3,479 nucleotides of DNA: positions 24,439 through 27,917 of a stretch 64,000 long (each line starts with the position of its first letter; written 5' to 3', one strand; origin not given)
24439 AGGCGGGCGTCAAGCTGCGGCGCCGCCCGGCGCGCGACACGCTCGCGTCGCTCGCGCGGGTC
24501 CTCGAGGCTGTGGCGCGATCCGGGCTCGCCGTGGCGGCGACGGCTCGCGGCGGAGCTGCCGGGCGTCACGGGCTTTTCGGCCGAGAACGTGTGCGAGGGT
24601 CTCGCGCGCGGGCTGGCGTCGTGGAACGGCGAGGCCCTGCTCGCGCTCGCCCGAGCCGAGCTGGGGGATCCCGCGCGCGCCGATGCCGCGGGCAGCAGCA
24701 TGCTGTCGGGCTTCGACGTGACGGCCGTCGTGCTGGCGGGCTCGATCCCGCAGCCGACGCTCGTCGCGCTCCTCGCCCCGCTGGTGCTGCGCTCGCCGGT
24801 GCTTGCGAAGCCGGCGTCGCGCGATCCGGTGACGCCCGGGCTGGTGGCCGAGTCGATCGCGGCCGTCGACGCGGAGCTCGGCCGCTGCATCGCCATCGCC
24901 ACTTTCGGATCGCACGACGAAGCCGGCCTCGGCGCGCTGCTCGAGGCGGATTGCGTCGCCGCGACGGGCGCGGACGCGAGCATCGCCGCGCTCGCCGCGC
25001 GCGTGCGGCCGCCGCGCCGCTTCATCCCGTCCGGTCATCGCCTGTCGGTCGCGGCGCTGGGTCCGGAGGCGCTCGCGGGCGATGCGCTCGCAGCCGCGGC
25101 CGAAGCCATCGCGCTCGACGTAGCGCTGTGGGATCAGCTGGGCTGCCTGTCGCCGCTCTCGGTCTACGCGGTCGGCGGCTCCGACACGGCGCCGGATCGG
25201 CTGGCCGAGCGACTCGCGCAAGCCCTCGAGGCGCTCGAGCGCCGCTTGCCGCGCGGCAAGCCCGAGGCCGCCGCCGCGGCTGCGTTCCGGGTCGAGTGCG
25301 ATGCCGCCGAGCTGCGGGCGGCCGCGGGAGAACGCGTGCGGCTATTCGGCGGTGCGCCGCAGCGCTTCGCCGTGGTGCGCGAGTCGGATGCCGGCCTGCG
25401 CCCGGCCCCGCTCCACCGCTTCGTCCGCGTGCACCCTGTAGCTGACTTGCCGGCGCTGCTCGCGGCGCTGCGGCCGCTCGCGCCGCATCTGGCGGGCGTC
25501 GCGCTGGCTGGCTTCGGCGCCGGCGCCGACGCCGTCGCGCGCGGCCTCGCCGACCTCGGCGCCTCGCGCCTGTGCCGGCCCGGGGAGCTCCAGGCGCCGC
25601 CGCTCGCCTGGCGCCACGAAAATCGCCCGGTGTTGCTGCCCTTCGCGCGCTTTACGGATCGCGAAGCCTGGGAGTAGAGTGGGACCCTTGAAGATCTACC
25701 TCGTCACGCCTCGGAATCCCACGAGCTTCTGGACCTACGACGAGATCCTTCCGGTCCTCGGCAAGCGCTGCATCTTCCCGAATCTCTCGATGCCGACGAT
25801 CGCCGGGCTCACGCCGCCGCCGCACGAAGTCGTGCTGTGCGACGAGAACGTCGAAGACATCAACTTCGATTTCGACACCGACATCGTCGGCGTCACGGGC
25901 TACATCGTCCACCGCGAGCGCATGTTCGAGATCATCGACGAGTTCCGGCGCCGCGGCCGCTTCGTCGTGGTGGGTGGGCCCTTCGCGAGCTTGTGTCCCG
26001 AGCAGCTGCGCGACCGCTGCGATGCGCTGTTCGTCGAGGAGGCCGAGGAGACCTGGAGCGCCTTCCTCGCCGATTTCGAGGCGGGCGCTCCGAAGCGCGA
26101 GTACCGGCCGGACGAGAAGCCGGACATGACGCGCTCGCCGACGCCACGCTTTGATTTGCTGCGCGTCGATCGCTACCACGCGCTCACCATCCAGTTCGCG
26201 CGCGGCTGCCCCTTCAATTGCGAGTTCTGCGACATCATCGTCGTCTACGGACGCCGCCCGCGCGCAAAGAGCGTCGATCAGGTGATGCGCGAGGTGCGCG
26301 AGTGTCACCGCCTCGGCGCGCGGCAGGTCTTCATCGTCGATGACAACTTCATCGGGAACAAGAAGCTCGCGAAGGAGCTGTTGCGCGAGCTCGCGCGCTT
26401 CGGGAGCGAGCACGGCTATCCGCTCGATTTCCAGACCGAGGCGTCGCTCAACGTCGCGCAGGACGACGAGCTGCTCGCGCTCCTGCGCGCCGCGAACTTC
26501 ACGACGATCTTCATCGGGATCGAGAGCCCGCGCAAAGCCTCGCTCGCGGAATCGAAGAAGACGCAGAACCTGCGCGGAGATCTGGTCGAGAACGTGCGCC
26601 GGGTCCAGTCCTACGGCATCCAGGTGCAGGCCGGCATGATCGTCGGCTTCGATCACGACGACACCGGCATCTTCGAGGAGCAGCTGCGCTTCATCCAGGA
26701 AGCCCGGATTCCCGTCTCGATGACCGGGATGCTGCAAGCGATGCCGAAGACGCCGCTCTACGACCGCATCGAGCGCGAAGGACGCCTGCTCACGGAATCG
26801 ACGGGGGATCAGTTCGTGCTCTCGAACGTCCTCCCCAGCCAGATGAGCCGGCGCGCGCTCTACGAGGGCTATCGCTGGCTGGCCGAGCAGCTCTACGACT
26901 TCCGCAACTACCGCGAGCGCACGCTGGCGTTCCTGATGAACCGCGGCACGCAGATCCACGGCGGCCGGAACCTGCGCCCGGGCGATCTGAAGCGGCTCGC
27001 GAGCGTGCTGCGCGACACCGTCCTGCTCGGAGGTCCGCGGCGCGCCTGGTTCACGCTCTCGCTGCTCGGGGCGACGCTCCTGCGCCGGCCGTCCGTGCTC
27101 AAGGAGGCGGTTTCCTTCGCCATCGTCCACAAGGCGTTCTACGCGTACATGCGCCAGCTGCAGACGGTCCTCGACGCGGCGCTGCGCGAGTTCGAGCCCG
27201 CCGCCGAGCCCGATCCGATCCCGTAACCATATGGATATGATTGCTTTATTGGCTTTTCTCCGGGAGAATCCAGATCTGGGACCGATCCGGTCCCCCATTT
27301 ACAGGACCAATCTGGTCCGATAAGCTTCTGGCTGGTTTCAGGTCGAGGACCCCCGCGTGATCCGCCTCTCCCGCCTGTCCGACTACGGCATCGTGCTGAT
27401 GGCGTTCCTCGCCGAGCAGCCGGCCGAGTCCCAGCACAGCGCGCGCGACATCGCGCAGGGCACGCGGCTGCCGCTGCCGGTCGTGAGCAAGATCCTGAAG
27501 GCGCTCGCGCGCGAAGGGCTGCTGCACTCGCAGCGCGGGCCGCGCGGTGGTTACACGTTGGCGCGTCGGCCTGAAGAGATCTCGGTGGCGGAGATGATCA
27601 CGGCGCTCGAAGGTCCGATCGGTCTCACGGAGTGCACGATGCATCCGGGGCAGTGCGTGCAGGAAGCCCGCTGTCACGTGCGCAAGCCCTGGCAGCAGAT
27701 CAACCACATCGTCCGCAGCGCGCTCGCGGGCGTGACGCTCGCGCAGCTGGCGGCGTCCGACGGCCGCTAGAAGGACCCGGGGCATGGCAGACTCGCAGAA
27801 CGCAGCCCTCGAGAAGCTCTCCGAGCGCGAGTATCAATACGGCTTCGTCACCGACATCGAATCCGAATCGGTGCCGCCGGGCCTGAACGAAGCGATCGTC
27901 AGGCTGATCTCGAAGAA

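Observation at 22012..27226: Translationally coupled aminotransferase - LuxE - LuxC - B12/radical-SAM operon without luciferase genes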

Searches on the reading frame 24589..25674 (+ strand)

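Call 4: search_protein_families(library=pfam, proteins=[window:24589-25674:+], max_evalue=0.01)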
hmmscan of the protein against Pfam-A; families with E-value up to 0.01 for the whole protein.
window:24589-25674:+ (362 aa): 1 family
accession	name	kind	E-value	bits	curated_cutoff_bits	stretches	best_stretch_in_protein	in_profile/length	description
PF05893.19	LuxC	-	1.3e-39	136.7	21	1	35-336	82-382/401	Acyl-CoA reductase (LuxC)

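Call 5: search_protein_families(library=ncbifam, proteins=[window:24589-25674:+], max_evalue=0.01)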
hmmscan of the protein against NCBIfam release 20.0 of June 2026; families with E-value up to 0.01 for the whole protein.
window:24589-25674:+ (362 aa): 1 family
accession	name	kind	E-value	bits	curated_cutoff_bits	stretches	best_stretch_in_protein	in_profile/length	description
NF052251.1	LCFA_red_LuxC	equivalog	1.4e-12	46.9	750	1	47-291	147-383/478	long-chain-fatty-acyl-CoA reductase LuxC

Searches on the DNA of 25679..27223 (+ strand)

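Call 65: search_rna_families(sources=[L086, L087, L090, L088, L089, L001, L005, L007], threshold=gathering)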
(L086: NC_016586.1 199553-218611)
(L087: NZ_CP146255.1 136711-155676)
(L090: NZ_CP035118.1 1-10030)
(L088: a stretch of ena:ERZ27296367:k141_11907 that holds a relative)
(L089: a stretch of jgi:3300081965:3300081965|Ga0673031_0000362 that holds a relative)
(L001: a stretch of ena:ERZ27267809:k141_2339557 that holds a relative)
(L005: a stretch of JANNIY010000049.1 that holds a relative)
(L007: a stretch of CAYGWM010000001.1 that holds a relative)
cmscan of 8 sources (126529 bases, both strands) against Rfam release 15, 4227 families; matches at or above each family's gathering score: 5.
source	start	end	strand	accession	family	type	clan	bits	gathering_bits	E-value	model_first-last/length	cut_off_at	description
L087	8674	8803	+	RF00059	TPP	Cis-reg; riboswitch;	-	71.7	54.3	7.8e-12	1-105/105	no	TPP riboswitch aptamer (THI element)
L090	1390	1497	+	RF00059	TPP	Cis-reg; riboswitch;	-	67.6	54.3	7.7e-11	1-105/105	no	TPP riboswitch aptamer (THI element)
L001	5140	5281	-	RF02003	group-II-D1D4-4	Intron;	CL00102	65.4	49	8.6e-12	1-138/138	no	Group II catalytic intron D1-D4-4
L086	8731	8863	+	RF00059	TPP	Cis-reg; riboswitch;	-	59.6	54.3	7.1e-09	1-105/105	no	TPP riboswitch aptamer (THI element)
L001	3405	3465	-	RF00029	Intron_gpII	Intron;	-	45.9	40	1.5e-05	1-77/77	no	Group II catalytic intron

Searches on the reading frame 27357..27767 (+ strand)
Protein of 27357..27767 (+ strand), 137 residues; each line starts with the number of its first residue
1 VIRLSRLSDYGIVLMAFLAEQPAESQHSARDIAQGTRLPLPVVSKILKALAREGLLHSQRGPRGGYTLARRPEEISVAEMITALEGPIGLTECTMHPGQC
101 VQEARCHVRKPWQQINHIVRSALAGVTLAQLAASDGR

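Call 90: search_protein_families(library=ncbifam, proteins=[window:27357-27767:+], max_evalue=0.00001)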
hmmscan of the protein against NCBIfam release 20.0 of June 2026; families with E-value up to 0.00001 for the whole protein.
window:27357-27767:+ (137 aa): 7 families
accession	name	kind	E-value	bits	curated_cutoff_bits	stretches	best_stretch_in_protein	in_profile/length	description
TIGR02944.1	suf_reg_Xantho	equivalog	1.9e-40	138.2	110.65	1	1-131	1-130/130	SUF system Fe-S cluster assembly regulator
TIGR00738.1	rrf2_super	superfamily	1.9e-31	108.7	73.3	1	3-132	2-131/132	Rrf2 family transcriptional regulator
TIGR02010.1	IscR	equivalog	1.7e-19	70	207.55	1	6-133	5-131/135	Fe-S cluster assembly transcriptional regulator IscR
NF047409.1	Cys_reg_CymR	equivalog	6.6e-19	68.4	195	1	4-134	3-126/139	cysteine metabolism transcriptional regulator CymR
NF008110.0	PRK10857.1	equivalog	1.2e-12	47.9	275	1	3-133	2-131/164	Fe-S cluster assembly transcriptional regulator IscR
NF008886.0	PRK11920.1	equivalog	2.7e-10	40.1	193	1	2-107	1-106/153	iron-responsive transcriptional regulator RirA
NF008240.0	PRK11014.1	equivalog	3.2e-10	40.2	182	1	3-132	2-128/141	nitric oxide-sensing transcriptional repressor NsrR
